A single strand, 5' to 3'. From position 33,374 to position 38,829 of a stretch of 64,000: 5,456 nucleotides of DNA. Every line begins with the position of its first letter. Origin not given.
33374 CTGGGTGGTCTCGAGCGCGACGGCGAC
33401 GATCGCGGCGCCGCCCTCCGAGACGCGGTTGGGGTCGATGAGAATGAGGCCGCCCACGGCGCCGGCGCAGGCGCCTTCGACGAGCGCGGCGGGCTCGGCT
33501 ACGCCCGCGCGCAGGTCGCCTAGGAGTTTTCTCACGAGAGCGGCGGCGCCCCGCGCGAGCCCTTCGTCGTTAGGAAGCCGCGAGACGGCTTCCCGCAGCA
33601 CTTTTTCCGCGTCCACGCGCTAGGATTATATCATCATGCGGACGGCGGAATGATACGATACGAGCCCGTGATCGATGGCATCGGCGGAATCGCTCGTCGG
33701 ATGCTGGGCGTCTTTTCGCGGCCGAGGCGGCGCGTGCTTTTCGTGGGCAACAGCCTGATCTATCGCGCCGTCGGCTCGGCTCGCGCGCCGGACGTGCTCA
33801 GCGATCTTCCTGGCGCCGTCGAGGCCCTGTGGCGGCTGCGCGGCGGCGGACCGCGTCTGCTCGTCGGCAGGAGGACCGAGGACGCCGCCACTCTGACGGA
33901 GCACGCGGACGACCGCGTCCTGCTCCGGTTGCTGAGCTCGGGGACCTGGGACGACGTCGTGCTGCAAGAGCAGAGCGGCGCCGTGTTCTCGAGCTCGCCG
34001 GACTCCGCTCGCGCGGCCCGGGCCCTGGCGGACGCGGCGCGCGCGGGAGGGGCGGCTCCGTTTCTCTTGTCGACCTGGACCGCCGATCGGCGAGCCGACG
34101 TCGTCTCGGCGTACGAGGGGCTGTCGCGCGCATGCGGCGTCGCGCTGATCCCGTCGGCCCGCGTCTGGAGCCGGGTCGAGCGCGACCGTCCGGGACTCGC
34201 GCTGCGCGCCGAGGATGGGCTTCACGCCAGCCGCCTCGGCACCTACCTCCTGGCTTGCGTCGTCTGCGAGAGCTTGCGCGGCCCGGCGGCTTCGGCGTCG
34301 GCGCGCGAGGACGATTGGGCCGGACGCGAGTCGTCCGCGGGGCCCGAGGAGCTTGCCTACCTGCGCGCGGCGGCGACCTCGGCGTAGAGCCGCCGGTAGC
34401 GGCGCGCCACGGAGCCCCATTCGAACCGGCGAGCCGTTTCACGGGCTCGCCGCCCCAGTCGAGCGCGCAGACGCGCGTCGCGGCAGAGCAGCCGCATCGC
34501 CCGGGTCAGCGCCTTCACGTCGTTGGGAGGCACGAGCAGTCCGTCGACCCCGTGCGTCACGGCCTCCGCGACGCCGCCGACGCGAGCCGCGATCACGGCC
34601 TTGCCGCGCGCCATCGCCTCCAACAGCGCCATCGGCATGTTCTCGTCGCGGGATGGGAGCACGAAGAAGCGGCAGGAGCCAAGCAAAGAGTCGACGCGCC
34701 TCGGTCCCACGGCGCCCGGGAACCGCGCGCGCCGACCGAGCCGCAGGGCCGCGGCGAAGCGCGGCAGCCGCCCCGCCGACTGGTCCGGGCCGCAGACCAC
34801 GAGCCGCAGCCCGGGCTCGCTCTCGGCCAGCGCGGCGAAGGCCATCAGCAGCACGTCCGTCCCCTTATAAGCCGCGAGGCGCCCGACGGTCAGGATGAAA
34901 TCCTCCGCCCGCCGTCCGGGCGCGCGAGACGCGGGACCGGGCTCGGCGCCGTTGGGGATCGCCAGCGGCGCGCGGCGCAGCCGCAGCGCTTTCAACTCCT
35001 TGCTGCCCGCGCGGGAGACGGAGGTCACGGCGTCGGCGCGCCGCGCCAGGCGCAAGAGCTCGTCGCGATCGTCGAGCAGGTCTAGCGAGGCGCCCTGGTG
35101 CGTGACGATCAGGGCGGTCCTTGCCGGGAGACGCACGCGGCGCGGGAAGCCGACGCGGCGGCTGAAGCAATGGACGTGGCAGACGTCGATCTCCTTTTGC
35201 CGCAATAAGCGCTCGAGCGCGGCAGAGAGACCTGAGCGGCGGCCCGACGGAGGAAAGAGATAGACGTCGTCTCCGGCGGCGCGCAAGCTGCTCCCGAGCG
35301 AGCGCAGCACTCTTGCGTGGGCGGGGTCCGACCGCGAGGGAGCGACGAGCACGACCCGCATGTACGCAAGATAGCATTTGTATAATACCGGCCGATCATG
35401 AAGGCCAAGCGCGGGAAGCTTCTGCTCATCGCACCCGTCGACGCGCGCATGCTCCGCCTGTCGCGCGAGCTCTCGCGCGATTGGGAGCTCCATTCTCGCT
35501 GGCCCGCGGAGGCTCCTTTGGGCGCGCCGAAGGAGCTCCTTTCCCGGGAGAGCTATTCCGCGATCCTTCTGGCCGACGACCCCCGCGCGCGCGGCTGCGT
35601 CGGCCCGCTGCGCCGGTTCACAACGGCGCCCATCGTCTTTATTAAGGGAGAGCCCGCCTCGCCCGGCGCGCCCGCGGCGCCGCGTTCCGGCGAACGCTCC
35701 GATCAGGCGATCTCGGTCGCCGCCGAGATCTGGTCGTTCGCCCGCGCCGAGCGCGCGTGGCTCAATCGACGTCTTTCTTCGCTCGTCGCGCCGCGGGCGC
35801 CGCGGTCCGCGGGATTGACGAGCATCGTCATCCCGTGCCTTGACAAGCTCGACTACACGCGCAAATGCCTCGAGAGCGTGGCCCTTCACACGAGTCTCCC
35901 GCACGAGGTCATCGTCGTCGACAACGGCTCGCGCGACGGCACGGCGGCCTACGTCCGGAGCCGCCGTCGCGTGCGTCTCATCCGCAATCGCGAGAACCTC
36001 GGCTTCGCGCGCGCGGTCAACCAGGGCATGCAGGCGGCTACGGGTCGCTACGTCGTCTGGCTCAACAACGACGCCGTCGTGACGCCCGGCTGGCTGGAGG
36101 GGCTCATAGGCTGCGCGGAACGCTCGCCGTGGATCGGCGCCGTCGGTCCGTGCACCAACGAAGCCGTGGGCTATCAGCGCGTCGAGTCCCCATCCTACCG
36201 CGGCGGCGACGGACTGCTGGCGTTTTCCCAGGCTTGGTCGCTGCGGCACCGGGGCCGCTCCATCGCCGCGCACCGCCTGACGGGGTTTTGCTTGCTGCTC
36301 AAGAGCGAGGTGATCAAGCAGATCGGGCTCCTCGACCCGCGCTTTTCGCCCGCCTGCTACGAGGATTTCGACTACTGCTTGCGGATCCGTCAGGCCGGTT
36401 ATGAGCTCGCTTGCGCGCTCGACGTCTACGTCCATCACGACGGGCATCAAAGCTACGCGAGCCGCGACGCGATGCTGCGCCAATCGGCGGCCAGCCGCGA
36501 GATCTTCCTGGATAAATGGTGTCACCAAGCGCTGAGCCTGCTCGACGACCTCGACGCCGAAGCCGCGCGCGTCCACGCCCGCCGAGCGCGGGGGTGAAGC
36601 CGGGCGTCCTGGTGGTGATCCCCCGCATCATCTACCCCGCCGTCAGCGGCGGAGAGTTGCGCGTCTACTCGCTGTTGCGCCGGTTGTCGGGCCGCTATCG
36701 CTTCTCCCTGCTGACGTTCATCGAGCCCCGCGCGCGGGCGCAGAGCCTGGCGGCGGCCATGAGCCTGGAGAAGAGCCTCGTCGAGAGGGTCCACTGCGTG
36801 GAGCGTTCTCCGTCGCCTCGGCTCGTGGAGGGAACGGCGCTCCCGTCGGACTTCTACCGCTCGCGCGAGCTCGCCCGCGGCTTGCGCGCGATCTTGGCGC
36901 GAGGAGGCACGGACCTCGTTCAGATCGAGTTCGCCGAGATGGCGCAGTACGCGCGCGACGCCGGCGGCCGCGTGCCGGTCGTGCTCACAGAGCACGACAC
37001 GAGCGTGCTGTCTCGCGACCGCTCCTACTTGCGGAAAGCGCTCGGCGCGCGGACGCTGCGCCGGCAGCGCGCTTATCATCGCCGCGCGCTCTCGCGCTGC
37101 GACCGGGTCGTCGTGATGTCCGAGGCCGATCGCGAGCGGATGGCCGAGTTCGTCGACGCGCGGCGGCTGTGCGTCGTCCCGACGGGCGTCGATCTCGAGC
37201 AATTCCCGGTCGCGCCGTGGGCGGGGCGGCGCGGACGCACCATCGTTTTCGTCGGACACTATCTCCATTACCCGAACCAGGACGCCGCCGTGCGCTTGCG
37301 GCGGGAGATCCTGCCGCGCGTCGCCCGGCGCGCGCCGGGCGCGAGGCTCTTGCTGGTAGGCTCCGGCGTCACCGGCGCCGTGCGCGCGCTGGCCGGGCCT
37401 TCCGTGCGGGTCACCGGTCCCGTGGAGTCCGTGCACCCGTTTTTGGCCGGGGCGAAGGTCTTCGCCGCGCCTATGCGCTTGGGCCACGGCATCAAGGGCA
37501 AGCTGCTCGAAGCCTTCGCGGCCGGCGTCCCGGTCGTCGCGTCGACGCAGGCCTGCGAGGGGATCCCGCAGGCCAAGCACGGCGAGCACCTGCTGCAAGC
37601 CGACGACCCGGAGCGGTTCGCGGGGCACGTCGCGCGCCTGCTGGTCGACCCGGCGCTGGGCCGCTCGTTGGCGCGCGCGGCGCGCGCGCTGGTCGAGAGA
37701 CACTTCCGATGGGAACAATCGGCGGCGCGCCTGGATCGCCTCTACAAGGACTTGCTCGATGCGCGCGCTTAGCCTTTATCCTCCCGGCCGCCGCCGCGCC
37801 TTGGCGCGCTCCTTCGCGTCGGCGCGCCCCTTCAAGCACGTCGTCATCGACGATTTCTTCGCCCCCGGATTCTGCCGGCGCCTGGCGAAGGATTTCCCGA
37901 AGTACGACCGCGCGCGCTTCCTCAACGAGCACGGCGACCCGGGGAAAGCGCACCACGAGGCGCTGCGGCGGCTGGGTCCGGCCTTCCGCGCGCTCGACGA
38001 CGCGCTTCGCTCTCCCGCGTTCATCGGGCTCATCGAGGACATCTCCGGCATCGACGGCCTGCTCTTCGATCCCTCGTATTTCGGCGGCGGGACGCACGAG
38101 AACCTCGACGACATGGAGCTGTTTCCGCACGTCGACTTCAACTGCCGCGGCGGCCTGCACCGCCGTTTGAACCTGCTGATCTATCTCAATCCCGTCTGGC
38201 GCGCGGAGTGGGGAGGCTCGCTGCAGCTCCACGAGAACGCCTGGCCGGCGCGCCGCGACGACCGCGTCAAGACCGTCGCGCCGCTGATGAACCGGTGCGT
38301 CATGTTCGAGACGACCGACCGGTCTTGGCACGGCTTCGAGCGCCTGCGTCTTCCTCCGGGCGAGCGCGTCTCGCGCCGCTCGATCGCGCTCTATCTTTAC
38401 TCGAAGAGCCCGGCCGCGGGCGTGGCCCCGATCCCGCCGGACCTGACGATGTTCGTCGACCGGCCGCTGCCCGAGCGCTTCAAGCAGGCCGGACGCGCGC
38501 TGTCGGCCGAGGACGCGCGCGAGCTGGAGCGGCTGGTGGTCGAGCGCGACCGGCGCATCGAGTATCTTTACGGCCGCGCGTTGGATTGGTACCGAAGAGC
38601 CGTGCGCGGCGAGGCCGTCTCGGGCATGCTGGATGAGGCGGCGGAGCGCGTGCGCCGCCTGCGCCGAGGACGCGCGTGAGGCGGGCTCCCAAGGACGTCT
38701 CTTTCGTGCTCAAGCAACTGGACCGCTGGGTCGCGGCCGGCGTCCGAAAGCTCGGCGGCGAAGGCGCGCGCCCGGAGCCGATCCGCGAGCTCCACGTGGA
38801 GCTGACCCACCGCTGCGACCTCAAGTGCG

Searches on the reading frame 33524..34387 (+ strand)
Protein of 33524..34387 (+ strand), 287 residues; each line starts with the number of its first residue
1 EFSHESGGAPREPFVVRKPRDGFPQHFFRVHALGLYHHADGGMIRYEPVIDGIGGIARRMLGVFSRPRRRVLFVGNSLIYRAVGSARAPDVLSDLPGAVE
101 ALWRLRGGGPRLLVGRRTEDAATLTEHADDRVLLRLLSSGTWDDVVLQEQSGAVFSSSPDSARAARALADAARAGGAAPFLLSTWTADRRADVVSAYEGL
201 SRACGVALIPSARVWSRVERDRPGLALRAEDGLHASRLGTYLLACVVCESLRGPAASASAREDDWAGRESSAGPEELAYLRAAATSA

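Call 6: search_protein_families(library=pfam, proteins=[window:33524-34387:+], max_evalue=0.001)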
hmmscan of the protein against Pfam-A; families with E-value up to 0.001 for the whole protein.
window:33524-34387:+ (287 aa): 0 families

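Call 50: search_protein_families(library=ncbifam, proteins=[window:33524-34387:+], max_evalue=0.01)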
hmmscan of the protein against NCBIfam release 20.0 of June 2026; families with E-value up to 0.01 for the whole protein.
window:33524-34387:+ (287 aa): 0 families

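Call 56: search_protein_families(library=pfam, proteins=[window:33524-34387:+], max_evalue=1)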
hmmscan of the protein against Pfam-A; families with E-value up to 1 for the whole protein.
window:33524-34387:+ (287 aa): 1 family
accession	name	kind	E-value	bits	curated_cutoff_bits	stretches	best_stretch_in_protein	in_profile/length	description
PF16227.11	DUF4886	-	0.11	11.9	26.7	0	229-254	189-215/242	Domain of unknown function (DUF4886)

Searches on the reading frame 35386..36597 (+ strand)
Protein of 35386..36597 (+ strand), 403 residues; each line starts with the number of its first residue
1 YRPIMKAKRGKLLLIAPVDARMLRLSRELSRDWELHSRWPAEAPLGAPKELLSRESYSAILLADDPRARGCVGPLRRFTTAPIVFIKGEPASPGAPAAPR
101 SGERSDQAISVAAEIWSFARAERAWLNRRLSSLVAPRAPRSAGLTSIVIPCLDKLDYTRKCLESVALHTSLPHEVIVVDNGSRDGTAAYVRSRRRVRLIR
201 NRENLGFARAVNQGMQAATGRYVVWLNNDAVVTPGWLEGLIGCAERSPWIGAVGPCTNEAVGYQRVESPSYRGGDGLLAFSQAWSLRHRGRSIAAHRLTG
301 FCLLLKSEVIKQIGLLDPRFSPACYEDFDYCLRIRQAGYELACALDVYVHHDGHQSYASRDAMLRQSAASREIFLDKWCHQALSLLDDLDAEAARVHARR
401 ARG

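Call 6: search_protein_families(library=pfam, proteins=[window:35386-36597:+], max_evalue=0.001)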
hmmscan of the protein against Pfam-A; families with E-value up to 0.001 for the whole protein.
window:35386-36597:+ (403 aa): 4 families
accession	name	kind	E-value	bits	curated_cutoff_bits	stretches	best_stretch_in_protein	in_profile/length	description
PF00535.33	Glycos_transf_2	-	4.1e-30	105.3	23.3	1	146-287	1-141/168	Glycosyl transferase family 2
PF13641.12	Glyco_tranf_2_3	-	1.7e-18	68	27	1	145-352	3-212/230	Glycosyltransferase like family 2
PF10111.15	Glyco_tranf_2_2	-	6.1e-06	26.4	27.3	0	158-239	12-101/276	Glycosyltransferase like family 2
PF13704.12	Glyco_tranf_2_4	-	8.4e-05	23.4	27.5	1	165-221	11-68/98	Glycosyl transferase family 2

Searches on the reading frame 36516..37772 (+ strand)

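Call 6: search_protein_families(library=pfam, proteins=[window:36516-37772:+], max_evalue=0.001)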
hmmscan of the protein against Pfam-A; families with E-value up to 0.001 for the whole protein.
window:36516-37772:+ (418 aa): 4 families
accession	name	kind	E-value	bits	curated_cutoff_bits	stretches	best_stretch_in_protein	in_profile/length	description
PF13692.12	Glyco_trans_1_4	-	1.9e-26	93.4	27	1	241-377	2-141/142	Glycosyl transferases group 1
PF13439.12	Glyco_transf_4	-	2.9e-18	66.9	28.5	1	44-229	2-170/170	Glycosyltransferase Family 4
PF13524.12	Glyco_trans_1_2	-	6.3e-12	46.1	25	1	262-406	1-142/144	Glycosyl transferase-like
PF00534.26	Glycos_transf_1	-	1.1e-09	38.5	26.4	1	241-390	16-170/172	Glycosyl transferases group 1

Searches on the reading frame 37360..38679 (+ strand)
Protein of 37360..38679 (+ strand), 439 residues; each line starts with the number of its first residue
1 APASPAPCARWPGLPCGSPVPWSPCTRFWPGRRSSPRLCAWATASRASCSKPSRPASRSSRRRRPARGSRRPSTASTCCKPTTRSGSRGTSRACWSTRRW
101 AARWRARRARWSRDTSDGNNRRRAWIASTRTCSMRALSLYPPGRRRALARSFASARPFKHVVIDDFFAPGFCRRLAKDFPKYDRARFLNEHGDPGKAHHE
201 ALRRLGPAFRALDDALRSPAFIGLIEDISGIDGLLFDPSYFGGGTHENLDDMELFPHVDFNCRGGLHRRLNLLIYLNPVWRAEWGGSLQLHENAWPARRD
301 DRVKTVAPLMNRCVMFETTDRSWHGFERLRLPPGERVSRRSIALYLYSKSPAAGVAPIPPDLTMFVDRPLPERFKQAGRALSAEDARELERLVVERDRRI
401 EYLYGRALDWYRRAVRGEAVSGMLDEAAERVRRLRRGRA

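Call 6: search_protein_families(library=pfam, proteins=[window:37360-38679:+], max_evalue=0.001)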
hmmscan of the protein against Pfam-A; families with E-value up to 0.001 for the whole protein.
window:37360-38679:+ (439 aa): 2 families
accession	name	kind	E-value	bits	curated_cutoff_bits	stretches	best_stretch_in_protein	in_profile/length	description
PF13640.12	2OG-FeII_Oxy_3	-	2.1e-14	54.7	27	1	252-346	10-97/98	2OG-Fe(II) oxygenase superfamily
PF13661.12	2OG-FeII_Oxy_4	-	4.5e-10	40.4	27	1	263-329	20-84/98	2OG-Fe(II) oxygenase superfamily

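Call 50: search_protein_families(library=ncbifam, proteins=[window:37360-38679:+], max_evalue=0.01)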
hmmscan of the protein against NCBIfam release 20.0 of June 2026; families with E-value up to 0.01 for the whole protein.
window:37360-38679:+ (439 aa): 1 family
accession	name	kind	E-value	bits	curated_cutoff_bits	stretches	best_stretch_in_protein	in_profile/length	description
NF041706.1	2OG_matur_YhhC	equivalog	0.00045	19.9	150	1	257-326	102-165/182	cyclophane-containing peptide 2OG-Fe(II) oxygenase YhhC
